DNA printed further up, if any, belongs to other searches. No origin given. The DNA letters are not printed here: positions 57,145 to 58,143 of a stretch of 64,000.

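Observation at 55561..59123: Cobalamin riboswitch controlling only two surface lipoproteins (N-module family member + YVTN propeller), with no transporter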

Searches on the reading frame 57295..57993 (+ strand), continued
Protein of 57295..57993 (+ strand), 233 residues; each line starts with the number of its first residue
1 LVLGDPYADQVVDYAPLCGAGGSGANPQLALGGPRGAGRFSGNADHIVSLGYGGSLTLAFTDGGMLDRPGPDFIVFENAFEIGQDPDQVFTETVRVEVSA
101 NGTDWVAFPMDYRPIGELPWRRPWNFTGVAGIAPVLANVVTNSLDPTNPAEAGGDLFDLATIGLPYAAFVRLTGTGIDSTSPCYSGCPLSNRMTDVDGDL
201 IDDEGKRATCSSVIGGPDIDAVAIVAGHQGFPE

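Call 86: search_protein_families(library=pfam, proteins=[L042:11736-12971:-, L042:13218-14336:+, L042:14420-14830:-, L042:15156-15938:+, L042:15910-17217:+, L042:6245-7252:+, L042:4683-6113:-, L035:7193-8971:-, L042:10495-11754:+, L042:9734-10504:+], max_evalue=0.001)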
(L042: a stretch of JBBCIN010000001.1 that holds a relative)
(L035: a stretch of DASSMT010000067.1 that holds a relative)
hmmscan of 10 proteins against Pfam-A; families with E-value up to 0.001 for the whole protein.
L042:11736-12971:- (411 aa): 5 families
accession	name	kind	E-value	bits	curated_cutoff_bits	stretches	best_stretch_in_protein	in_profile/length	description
PF01476.26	LysM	-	8.9e-23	80.4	20.9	2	36-79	1-43/43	LysM domain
PF05951.18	Peptidase_M15_2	-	7.3e-12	45.7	27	1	245-325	53-147/153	Bacterial protein of unknown function (DUF882)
PF08291.16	Peptidase_M15_3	-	1.3e-11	45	23.2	1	242-324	21-108/108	Peptidase M15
PF23446.1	LysM1_NFP_LYK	-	7.4e-06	27.2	36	0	43-79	17-54/60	NFP/LYK LysM1 domain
PF23473.1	LysM3_LYK4_5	-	1.5e-05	25.4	29.3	0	37-67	6-36/48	LYK4/5 LysM3 domain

L042:13218-14336:+ (372 aa): 0 families

L042:14420-14830:- (136 aa): 0 families

L042:15156-15938:+ (260 aa): 0 families

L042:15910-17217:+ (435 aa): 5 families
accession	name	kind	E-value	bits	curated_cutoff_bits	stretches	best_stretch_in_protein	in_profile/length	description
PF00034.26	Cytochrom_C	-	3.7e-17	63.9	21.3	1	199-291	2-88/90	Cytochrome c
PF13442.11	Cytochrome_CBB3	-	1.1e-14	54.9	27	1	197-289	2-68/68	Cytochrome C oxidase, cbb3-type, subunit III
PF14522.11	Cytochrome_C7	-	3.6e-06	27.1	24.8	0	76-104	39-67/67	Cytochrome c7 and related cytochrome c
PF14537.11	Cytochrom_c3_2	-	0.0004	21.2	25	0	79-108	7-38/79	Cytochrome c3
PF02433.20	FixO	-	0.00054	20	29.6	0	122-166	93-136/219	Cytochrome C oxidase, mono-heme subunit/FixO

L042:6245-7252:+ (335 aa): 0 families

L042:4683-6113:- (476 aa): 1 family
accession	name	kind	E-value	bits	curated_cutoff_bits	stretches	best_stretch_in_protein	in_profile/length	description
PF00171.27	Aldedh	-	1.1e-132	443.3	23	1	23-468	12-460/461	Aldehyde dehydrogenase family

L035:7193-8971:- (592 aa): 2 families
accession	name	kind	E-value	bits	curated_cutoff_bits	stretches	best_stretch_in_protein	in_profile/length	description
PF00069.31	Pkinase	-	3.3e-24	86.1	31.7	1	84-287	2-199/263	Protein kinase domain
PF07714.23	PK_Tyr_Ser-Thr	-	1.8e-09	37.7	23.1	1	85-277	3-196/258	Protein tyrosine and serine/threonine kinase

L042:10495-11754:+ (419 aa): 0 families

L042:9734-10504:+ (256 aa): 0 families

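Call 96: search_protein_representatives(alignment_id=A4)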
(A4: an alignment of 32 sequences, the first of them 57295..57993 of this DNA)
Query: 32 sequences, 244 profile positions. Proteins with E-value up to 0.001 (for the whole library): 4999; up to 1e-10: 2866; up to 1e-30: 811. The best 150 are listed.
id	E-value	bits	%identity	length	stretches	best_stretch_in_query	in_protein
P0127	9.4e-95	333.2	-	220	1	53-244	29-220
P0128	1.9e-87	309.3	-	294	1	42-243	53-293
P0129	1.1e-84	300.2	-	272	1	10-244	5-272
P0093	1.5e-83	296.6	-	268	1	14-240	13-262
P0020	2.1e-82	292.8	-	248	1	14-244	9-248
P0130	2.4e-80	286.1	-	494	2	58-240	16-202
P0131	6.1e-80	284.7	-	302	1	34-244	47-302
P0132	2.3e-78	279.6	-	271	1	45-242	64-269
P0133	8.7e-77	274.4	-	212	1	53-243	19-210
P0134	3.0e-76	272.6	-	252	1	12-243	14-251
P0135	3.7e-76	272.3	-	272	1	14-241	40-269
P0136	6.3e-76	271.6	-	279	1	26-244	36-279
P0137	3.9e-75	269.0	-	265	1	9-242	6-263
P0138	5.9e-75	268.4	-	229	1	50-244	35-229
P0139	1.3e-74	267.3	-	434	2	38-241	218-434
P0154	6.3e-71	255.2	-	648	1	46-241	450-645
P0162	2.4e-69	250.0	-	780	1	52-242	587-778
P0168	3.3e-68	246.3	-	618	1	59-241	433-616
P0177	1.6e-67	244.1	-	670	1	56-242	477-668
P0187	9.9e-67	241.5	-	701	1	50-241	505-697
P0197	5.5e-66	239.0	-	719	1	52-240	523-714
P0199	6.2e-66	238.9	-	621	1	59-241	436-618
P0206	1.5e-65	237.6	-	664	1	59-241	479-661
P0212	7.2e-65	235.4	-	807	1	53-241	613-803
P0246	1.1e-62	228.2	-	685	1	53-240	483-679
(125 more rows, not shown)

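Call 97: search_protein_families(library=pfam, proteins=[P0154, P0162, P0168, P0177, P0187, P0197, P0199, P0206, P0212, P0246], max_evalue=0.01)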
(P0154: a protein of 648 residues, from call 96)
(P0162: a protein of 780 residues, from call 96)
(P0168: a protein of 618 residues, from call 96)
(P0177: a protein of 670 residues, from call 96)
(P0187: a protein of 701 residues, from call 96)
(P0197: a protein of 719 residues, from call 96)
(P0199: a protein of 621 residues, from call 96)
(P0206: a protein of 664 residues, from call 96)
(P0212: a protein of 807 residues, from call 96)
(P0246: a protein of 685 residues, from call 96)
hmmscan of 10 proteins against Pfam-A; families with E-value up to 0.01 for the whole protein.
P0154 (648 aa): 0 families

P0162 (780 aa): 2 families
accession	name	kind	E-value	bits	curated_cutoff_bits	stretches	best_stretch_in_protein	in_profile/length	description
PF22359.2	Big-like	-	3.5e-08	34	27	1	527-570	3-46/48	Bacterial Ig-like domain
PF02368.24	Big_2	-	9.9e-05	22.7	22.8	1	520-562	29-71/79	Bacterial Ig-like domain (group 2)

P0168 (618 aa): 0 families

P0177 (670 aa): 0 families

P0187 (701 aa): 0 families

P0197 (719 aa): 0 families

P0199 (621 aa): 0 families

P0206 (664 aa): 0 families

P0212 (807 aa): 0 families

P0246 (685 aa): 0 families

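Call 104: search_protein_families(library=ncbifam, alignment_id=A4, max_evalue=0.001)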
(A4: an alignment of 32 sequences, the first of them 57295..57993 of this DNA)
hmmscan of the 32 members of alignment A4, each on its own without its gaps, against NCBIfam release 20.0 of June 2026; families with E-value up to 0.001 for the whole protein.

A. member 1, window:57295-57993:+ (233 aa): 1 family
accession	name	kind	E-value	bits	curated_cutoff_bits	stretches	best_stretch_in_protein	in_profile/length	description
NF033170.0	lipo_LIC13355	subfamily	1e-18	67.5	120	1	8-160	53-213/273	LIC_13355 family lipoprotein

B. families by the number of members that match (of 32 scanned): 1 family
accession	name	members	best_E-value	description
NF033170.0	lipo_LIC13355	32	4.2e-20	LIC_13355 family lipoprotein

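Call 108: search_protein_families(library=ncbifam, proteins=[L009:10603-12555:+, L019:10482-12470:+], max_evalue=0.00001)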
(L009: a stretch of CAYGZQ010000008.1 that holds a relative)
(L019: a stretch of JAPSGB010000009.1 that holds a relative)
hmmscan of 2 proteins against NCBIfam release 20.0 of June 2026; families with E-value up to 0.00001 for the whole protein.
L009:10603-12555:+ (650 aa): 24 families
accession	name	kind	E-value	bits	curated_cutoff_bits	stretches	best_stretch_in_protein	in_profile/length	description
TIGR01779.1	TonB-B12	equivalog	9.7e-34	116.9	599.7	2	72-180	50-160/614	TonB-dependent vitamin B12 receptor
TIGR01785.1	TonB-hemin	subfamily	3.5e-32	111.7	316.85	2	380-647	360-674/677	TonB-dependent heme/hemoglobin receptor family protein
TIGR01783.1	TonB-siderophor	subfamily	4.4e-30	104.9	223.5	2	72-237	7-159/649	TonB-dependent siderophore receptor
NF038079.1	TonB_sider_MxcH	equivalog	2.1e-28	98.9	925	1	72-200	137-266/792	TonB-dependent siderophore myxochelin receptor MxcH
TIGR01786.1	TonB-hemlactrns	subfamily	8.1e-28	97.2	323.75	2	68-178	22-138/719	TonB-dependent hemoglobin/transferrin/lactoferrin family receptor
NF007926.1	PRK10641.1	equivalog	3.3e-26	92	836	1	81-181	58-161/617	TonB-dependent vitamin B12 receptor BtuB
NF010010.0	PRK13483.1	equivalog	8.9e-25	86.7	927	2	346-631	327-640/660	ligand-gated channel protein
NF010038.0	PRK13513.1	equivalog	8.8e-18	64.2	942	1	86-178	72-169/659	ligand-gated channel protein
NF041535.1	TonB_rec_PqqU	equivalog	6.5e-16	57.8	1200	1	59-194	9-151/676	TonB-dependent receptor PqqU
NF010012.0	PRK13486.1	equivalog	2.6e-15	55.8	924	1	72-179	47-163/696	TonB-dependent receptor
TIGR04056.1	OMP_RagA_SusC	subfamily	3.6e-13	48.8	368.25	1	76-189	103-220/981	SusC/RagA family TonB-linked outer membrane protein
NF007478.2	PRK10064.1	equivalog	4.7e-13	48.3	745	1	49-175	31-159/663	catecholate siderophore receptor CirA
NF053590.1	TonB_dep_TOL0244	equivalog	2.5e-11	42.9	645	1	108-178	68-144/604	TOL_0244 family TonB-dependent receptor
NF010051.0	PRK13528.1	subfamily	4.2e-11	41.8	583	1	86-177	70-175/727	FepA family TonB-dependent siderophore receptor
TIGR01782.1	TonB-Xanth-Caul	subfamily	5.8e-11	41.4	310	0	85-188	42-149/868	TonB-dependent receptor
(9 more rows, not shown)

L019:10482-12470:+ (662 aa): 6 families
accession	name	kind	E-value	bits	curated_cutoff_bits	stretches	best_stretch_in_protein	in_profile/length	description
TIGR01779.1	TonB-B12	equivalog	9.1e-24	83.9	599.7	2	51-139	46-135/614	TonB-dependent vitamin B12 receptor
NF038079.1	TonB_sider_MxcH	equivalog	2.8e-21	75.3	925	2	21-176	105-258/792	TonB-dependent siderophore myxochelin receptor MxcH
NF007926.1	PRK10641.1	equivalog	2e-16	59.7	836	1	51-139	45-135/617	TonB-dependent vitamin B12 receptor BtuB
TIGR01783.1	TonB-siderophor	subfamily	5.4e-13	48.5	223.5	1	53-139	4-90/649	TonB-dependent siderophore receptor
TIGR01785.1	TonB-hemin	subfamily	9.3e-10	37.6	316.85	1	46-139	15-110/677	TonB-dependent heme/hemoglobin receptor family protein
TIGR01786.1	TonB-hemlactrns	subfamily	3.3e-06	25.7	323.75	0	46-139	17-115/719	TonB-dependent hemoglobin/transferrin/lactoferrin family receptor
